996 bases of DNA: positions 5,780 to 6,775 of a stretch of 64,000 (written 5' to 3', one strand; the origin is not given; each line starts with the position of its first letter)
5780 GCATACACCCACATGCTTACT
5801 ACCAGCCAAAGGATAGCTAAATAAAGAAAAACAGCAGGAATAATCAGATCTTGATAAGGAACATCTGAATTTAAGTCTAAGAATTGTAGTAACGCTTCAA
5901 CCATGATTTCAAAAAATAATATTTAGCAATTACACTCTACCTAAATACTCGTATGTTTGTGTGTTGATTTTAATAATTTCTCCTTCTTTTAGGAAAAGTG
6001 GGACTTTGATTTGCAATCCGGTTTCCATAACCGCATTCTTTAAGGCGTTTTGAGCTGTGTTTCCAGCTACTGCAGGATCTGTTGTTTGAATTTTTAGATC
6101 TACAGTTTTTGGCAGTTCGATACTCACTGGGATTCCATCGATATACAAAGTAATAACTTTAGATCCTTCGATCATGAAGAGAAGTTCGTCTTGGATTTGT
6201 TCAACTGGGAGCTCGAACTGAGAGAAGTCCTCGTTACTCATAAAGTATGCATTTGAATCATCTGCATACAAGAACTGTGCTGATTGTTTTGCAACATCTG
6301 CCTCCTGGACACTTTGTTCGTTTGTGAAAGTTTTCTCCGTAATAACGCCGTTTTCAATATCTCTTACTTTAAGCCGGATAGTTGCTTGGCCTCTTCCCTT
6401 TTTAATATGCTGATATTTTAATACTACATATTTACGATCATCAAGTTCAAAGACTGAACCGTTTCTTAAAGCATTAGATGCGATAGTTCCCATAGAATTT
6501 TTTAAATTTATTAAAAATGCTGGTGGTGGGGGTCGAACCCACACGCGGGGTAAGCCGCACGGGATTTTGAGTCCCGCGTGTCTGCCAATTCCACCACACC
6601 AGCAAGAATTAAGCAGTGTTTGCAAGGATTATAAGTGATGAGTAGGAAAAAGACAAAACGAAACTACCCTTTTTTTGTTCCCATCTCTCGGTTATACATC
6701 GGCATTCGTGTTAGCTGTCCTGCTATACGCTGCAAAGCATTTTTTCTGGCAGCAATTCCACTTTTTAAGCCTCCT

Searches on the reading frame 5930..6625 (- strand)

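Call 58: search_protein_families(library=pfam, proteins=[window:5930-6625:-], max_evalue=0.00001)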
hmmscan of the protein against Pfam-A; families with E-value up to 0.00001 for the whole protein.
window:5930-6625:- (231 aa): 3 families
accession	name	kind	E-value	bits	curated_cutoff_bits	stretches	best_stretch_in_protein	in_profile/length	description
PF09285.17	Elong-fact-P_C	-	2.2e-22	78.9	25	1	175-230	1-56/56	Elongation factor P, C-terminal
PF08207.18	EFP_N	-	1.1e-16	61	23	1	51-104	3-56/58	Elongation factor P (EF-P) KOW-like domain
PF01132.26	EFP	-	1.2e-14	54.4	27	1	115-166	2-53/54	Elongation factor P (EF-P) OB domain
